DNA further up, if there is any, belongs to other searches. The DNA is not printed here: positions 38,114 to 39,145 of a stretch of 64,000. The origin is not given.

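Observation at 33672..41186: Candidate cell-shape / peptidoglycan-trimming system next to the flagellar regulators: SPOR-TPR protein plus Csd6-like, unknown membrane protein, Csd4-like M14 peptidase and bactofilin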

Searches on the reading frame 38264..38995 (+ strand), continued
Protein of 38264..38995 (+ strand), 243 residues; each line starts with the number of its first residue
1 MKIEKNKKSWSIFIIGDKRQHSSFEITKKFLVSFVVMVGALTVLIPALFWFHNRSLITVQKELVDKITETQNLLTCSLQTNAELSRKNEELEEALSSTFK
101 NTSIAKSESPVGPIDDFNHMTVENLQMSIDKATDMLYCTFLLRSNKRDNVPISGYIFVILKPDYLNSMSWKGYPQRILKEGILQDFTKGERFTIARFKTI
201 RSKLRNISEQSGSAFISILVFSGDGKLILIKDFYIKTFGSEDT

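Call 76: search_solved_structures(query=A2, max_evalue=10)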
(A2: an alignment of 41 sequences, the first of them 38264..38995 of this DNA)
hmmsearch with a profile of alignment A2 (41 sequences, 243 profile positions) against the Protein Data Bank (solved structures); distinct sequences matched with E-value up to 10: 381 (the best 60 are shown).
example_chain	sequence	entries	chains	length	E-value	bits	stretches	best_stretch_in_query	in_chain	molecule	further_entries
8p4y_A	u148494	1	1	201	0.0011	21.6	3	64-101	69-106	Protein origami triangle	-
3rw0_A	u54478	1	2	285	0.0014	21.2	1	31-99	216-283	Ion transport protein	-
24js_A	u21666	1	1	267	0.0021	20.6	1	31-99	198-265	Ion transport protein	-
9uc4_A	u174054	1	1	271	0.0022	20.5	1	31-99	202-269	Ion transport protein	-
6juh_A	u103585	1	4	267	0.0028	20.2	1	31-99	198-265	Ion transport protein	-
5vb2_A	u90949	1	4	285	0.0028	20.2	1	33-99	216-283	Ion transport protein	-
9vdq_A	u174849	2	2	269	0.0029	20.1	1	31-99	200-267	Ion transport protein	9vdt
9vdr_A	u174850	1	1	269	0.0029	20.1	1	31-99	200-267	Ion transport protein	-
9vds_A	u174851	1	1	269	0.0029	20.1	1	31-99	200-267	Ion transport protein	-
8h9x_A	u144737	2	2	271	0.0029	20.1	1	31-99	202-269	Ion transport protein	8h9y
8ha1_A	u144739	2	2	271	0.0029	20.1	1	31-99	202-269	Ion transport protein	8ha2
9uc1_A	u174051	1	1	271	0.0029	20.1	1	31-99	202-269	Ion transport protein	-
9uc2_A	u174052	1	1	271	0.0029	20.1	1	31-99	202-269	Ion transport protein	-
9uc3_A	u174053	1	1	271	0.0029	20.1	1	31-99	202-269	Ion transport protein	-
5yua_A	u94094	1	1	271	0.0029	20.1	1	31-99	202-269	Ion transport protein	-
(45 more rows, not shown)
